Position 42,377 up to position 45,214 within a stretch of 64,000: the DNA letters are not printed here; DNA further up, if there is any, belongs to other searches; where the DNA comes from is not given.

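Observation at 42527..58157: Array of three GHL10-like TIM-barrel proteins alternating with three RCC1 beta-propeller proteins, all six being T9SS cargo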

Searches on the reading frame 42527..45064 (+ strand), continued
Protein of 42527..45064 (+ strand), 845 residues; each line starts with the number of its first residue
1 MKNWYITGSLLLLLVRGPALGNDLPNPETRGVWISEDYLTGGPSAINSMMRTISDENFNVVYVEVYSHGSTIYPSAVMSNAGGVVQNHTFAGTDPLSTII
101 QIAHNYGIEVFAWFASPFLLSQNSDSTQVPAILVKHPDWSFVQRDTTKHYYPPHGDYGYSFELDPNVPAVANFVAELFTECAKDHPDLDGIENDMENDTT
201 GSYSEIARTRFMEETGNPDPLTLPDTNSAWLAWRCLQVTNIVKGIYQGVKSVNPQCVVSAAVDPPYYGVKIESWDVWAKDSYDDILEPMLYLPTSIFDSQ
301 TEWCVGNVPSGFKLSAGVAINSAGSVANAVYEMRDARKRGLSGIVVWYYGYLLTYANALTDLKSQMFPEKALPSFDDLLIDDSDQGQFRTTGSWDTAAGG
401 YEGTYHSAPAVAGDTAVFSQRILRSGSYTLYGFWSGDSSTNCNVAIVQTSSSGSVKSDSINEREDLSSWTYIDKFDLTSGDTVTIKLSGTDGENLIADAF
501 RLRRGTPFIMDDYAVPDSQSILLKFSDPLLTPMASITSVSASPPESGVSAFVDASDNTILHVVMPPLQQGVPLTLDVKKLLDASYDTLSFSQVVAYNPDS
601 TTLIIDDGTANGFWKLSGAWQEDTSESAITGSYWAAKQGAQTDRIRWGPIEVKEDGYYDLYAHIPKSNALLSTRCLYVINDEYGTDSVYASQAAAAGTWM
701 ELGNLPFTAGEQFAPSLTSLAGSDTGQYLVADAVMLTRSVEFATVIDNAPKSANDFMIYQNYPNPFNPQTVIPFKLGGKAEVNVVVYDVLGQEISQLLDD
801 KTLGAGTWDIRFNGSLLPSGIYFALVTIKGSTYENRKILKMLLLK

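Call 20: find_related_loci(query=A1, collection=genome_contigs, flank=10000)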
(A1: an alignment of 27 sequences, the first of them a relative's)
Query A1 (845 aa) in genome_contigs; peptide patterns used: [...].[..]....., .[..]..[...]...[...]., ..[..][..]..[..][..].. (x = any residue, [..] = any of these).
599 stretches matched a pattern (row limit reached: there are more); 586 encode a relative of the query (tblastn E <= 1e-3); the best 80 are kept; 80 distinct loci.
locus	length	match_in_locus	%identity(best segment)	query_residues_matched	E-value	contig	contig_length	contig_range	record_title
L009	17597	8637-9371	30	594-845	8e-23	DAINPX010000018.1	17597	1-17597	MAG TPA_asm: Melioribacteraceae bacterium isolate CTOTU18571 NODE_3130_length_17597_cov_4.732870, whole genome shotgun s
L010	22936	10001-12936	24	28-845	5e-21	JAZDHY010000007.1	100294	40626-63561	MAG: bacterium isolate MEGAHIT-group-0.373 k141_13863496, whole genome shotgun sequence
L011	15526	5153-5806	36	379-823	6e-19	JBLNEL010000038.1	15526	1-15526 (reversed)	MAG: Bacillota bacterium isolate MAG74 PRJNA889980_bin13_renamed_37, whole genome shotgun sequence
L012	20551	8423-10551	24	28-845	5e-26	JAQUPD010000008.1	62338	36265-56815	MAG: Candidatus Neomarinimicrobiota bacterium isolate STD1_216 NODE_925_length_62338_cov_8.422530_Sandtown_D1, whole gen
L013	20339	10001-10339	39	732-845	2e-18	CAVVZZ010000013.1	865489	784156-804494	MAG: Ignavibacteriota bacterium isolate MFD01872.bin.1.283 genome assembly, contig: contig_86362, whole genome shotgun s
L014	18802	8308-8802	33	661-845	7e-18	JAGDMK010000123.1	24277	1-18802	MAG: Bacteroidetes bacterium isolate CTSoil_038 scaffold_7222, whole genome shotgun sequence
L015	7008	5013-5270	47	755-845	2e-17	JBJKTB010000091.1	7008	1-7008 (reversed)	MAG: Ignavibacteriaceae bacterium isolate Bin_97 S1Ck127_3733215_flag_1_multi_6.0000_len_7008, whole genome shotgun sequ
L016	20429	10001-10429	36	715-845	4e-17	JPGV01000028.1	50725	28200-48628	MAG: [Candidatus Thermochlorobacteriaceae] bacterium GBChlB GB_Chlorobi_Contig_536, whole genome shotgun sequence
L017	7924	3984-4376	37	721-845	1e-16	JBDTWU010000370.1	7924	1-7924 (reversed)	MAG: bacterium isolate cluster4_bin.1 NODE_28704_length_7924_cov_6.335494, whole genome shotgun sequence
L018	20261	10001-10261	43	754-845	1e-16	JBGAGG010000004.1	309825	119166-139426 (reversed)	MAG: Ignavibacteria bacterium isolate MAG_MBR_H125.35 MBRH125-35_opera_contig_261, whole genome shotgun sequence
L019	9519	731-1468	31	599-845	1e-16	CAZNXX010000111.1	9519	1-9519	MAG TPA_asm: uncultured bacterium isolate SRP192927_co6_52 genome assembly, contig: NODE_18657_length_9519_cov_9.536771,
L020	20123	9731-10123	36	725-845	2e-16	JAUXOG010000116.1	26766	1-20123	MAG: Bacteroidota bacterium isolate C1_metabat.bin.52 C1_k141_24168, whole genome shotgun sequence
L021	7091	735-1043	38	750-845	2e-16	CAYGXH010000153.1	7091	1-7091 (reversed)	MAG TPA_asm: uncultured Chlorobiaceae bacterium isolate ERP119294_co1_130 genome assembly, contig: NODE_15594_length_709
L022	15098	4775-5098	37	729-845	4e-16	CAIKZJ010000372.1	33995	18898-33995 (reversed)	MAG: uncultured Ignavibacteriae bacterium isolate LaPlata_bin-1896 genome assembly, contig: bin-1896:372/470, whole geno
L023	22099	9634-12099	39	747-845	4e-16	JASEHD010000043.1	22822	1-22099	MAG: Bacteroidota bacterium isolate Yes70-14 NODE_43_length_22822_cov_5.430052, whole genome shotgun sequence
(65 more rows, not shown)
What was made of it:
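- Tried and rejected: The genome_contigs scan with the full-length G alignment (call 20) was swamped by the T9SS tail motif (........).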

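Call 21: find_encoding_contigs(protein=P0003, flank=10000, max_places=1)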
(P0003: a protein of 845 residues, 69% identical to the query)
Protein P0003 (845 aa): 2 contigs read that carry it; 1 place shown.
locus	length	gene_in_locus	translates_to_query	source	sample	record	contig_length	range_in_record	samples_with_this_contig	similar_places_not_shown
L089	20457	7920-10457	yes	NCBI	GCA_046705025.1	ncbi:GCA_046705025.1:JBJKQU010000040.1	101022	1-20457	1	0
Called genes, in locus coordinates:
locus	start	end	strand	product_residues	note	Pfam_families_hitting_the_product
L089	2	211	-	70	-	?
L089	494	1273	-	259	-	PF01182:Glucosamine_iso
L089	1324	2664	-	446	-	PF01979:Amidohydro_1, PF07969:Amidohydro_3 (weak)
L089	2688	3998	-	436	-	PF07221:GlcNAc_2-epim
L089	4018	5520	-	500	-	PF00474:SSF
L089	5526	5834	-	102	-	-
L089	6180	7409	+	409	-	PF01047:MarR, PF01978:TrmB (faint), PF13412:HTH_24 (faint), PF00480:ROK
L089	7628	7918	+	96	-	-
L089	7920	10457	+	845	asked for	PF02638:GHL10, PF25275:Golvesin_C, PF18962:Por_Secre_tail (weak)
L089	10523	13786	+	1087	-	PF25390:WD40_RLD, PF25390:WD40_RLD, PF00415:RCC1, PF00415:RCC1, PF13540:RCC1_2, PF00415:RCC1, PF13540:RCC1_2, PF25390:WD40_RLD, +13 more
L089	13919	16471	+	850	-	PF02638:GHL10, PF25275:Golvesin_C, PF18962:Por_Secre_tail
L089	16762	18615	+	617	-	PF00890:FAD_binding_2 (faint), PF12831:FAD_oxidored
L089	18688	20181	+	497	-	PF04185:Phosphoesterase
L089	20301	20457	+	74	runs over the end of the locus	-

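Call 22: find_encoding_contigs(protein=P0033, flank=10000, max_places=1)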
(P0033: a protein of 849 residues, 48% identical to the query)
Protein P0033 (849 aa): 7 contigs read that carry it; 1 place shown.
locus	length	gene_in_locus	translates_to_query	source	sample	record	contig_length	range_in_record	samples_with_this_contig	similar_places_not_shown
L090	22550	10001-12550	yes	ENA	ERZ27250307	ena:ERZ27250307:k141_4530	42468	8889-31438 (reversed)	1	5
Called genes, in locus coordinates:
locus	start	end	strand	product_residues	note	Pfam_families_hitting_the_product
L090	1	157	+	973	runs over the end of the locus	PF13620:CarboxypepD_reg, PF13715:CarbopepD_reg_2, PF07715:Plug, PF00593:TonB_dep_Rec_b-barrel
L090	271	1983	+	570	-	PF18962:Por_Secre_tail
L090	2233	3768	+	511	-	PF02838:Glyco_hydro_20b, PF00728:Glyco_hydro_20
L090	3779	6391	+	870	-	PF22666:Glyco_hydro_2_N2, PF17753:Ig_mannosidase (faint), PF00703:Glyco_hydro_2, PF02836:Glyco_hydro_2_C, PF18368:Ig_GlcNase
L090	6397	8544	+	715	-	PF03781:FGE-sulfatase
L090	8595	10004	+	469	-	PF18962:Por_Secre_tail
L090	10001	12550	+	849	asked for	PF02638:GHL10, PF14871:GHL6 (faint), PF25275:Golvesin_C, PF18962:Por_Secre_tail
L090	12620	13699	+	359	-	PF14606:Lipase_GDSL_3 (weak), PF00657:Lipase_GDSL, PF13472:Lipase_GDSL_2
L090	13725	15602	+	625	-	PF00890:FAD_binding_2 (faint), PF12831:FAD_oxidored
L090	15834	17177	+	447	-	PF01554:MatE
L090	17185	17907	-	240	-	PF00590:TP_methylase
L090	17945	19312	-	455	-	PF00202:Aminotran_3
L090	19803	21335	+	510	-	PF00171:Aldedh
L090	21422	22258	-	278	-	PF13505:OMP_b-brl (faint), PF13568:OMP_b-brl_2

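Call 23: find_encoding_contigs(protein=P0041, flank=10000, max_places=1)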
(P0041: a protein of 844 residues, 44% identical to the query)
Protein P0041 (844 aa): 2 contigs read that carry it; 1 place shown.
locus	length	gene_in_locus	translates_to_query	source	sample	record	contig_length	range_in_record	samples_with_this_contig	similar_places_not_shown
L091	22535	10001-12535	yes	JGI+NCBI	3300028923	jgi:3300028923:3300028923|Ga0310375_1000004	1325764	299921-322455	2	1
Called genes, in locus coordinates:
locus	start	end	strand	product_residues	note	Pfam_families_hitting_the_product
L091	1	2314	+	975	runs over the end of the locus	PF13620:CarboxypepD_reg, PF13715:CarbopepD_reg_2, PF07715:Plug, PF00593:TonB_dep_Rec_b-barrel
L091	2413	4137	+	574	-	PF18962:Por_Secre_tail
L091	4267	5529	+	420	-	PF07690:MFS_1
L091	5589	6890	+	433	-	PF02638:GHL10, PF14871:GHL6, PF16373:DUF4985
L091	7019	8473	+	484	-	PF16401:DUF5009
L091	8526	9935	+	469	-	PF18962:Por_Secre_tail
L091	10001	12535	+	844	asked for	PF02638:GHL10, PF25275:Golvesin_C, PF18962:Por_Secre_tail, PF13860:FlgD_ig (weak)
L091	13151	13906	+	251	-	PF00459:Inositol_P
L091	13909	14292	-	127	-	-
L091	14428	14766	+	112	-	PF00085:Thioredoxin, PF13098:Thioredoxin_2, PF13905:Thioredoxin_8 (weak), PF13192:Thioredoxin_3 (weak)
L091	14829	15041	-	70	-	PF00037:Fer4 (weak), PF12797:Fer4_2 (faint), PF12837:Fer4_6 (faint), PF13183:Fer4_8 (faint), PF13237:Fer4_10 (faint), PF14697:Fer4_21 (faint), PF13187:Fer4_9, PF12838:Fer4_7, +2 more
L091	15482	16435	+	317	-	PF01555:N6_N4_Mtase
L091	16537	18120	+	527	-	PF14870:PSII_BNR (faint), PF02012:BNR (faint), PF15902:Sortilin-Vps10 (weak), PF18962:Por_Secre_tail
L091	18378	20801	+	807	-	PF09992:NAGPA, PF02368:Big_2 (faint), PF18962:Por_Secre_tail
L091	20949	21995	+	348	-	PF03687:UPF0164 (faint), PF11751:PorP_SprF (weak)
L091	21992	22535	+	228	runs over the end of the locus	-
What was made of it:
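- On T9SS type A cargo: Only a PorP/SprF-like gene in a related locus (L091, call 23) was seen.
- Other G loci carry GH20, a GH2 glucosaminidase type and DUF5009 (calls 22, 23).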

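Call 24: find_encoding_contigs(protein=P0013, flank=10000, max_places=1)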
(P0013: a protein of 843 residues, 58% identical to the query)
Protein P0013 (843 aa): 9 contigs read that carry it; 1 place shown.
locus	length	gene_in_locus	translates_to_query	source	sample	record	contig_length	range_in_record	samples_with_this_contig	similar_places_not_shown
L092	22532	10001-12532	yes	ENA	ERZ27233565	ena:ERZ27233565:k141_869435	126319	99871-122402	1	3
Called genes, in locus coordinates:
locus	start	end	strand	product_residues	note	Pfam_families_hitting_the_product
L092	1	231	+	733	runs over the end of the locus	PF14488:DUF4434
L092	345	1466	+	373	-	-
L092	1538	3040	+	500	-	PF16401:DUF5009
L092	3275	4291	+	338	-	PF09992:NAGPA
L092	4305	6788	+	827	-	PF13802:Gal_mutarotas_2, PF01055:Glyco_hydro_31_2nd, PF21365:Glyco_hydro_31_3rd, PF17137:DUF5110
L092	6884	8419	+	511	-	PF02638:GHL10, PF25275:Golvesin_C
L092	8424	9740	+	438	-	PF02638:GHL10, PF16373:DUF4985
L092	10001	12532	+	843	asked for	PF02638:GHL10, PF25275:Golvesin_C, PF18962:Por_Secre_tail (weak)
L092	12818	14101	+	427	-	PF12802:MarR_2 (weak), PF13412:HTH_24 (weak), PF00480:ROK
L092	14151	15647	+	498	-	PF06739:SBBP (faint), PF18962:Por_Secre_tail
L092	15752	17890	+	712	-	PF16147:DUF4855, PF00480:ROK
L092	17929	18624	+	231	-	PF04131:NanE, PF05690:ThiG (faint), PF02581:TMP-TENI (faint), PF03060:NMO (weak)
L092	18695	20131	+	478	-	PF16401:DUF5009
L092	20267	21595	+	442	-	PF07690:MFS_1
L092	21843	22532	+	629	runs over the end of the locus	PF00890:FAD_binding_2 (faint), PF12831:FAD_oxidored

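Call 25: find_encoding_contigs(protein=P0022, flank=10000, max_places=1)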
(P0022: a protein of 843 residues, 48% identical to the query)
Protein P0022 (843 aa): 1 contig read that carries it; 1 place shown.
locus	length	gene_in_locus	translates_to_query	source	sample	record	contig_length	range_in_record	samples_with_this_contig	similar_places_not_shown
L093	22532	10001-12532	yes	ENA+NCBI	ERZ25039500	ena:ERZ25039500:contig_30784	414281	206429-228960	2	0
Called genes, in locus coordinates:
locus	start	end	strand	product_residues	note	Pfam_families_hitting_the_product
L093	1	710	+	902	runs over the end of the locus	PF22544:HYDIN_VesB_CFA65-like_Ig (faint), PF25275:Golvesin_C (weak), PF15780:ASH (weak), PF25275:Golvesin_C, PF18962:Por_Secre_tail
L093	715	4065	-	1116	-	PF00989:PAS, PF13188:PAS_8 (weak), PF13426:PAS_9, PF13426:PAS_9, PF08447:PAS_3, PF00512:HisKA, PF02518:HATPase_c, PF00072:Response_reg, +8 more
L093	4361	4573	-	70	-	PF05721:PhyH (weak)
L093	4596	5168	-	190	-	PF05721:PhyH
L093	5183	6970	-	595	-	PF17297:PEPCK_N, PF00821:PEPCK_GTP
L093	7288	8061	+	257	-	PF02405:MlaE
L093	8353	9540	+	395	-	PF01063:Aminotran_4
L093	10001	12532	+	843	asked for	PF02638:GHL10, PF25275:Golvesin_C, PF18962:Por_Secre_tail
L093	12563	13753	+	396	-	PF13412:HTH_24 (weak), PF01047:MarR (weak), PF00480:ROK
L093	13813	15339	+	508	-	PF18962:Por_Secre_tail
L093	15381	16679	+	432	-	PF02638:GHL10, PF13200:DUF4015 (weak), PF16373:DUF4985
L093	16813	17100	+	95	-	-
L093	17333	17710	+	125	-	-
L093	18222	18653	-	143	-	-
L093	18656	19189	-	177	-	-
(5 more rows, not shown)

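Call 28: find_related_loci(query=A2, collection=metagenome_contigs, flank=10000)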
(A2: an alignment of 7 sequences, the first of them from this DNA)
Query A2 (721 aa) in metagenome_contigs; peptide patterns used: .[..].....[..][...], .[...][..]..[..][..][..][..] (x = any residue, [..] = any of these).
241 stretches matched a pattern; 5 encode a relative of the query (tblastn E <= 1e-3); 5 distinct loci.
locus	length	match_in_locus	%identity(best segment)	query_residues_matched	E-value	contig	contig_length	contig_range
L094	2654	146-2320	60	1-721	0e+0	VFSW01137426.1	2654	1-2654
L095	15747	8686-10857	50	3-721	0e+0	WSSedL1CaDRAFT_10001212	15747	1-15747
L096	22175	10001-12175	48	3-721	0e+0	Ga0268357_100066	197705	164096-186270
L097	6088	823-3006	47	1-721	0e+0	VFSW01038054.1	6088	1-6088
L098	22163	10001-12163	45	1-718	0e+0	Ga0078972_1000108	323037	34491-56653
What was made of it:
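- Tried and rejected: The metagenome_contigs scan with a tail-less alignment gave only 5 loci (call 28).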
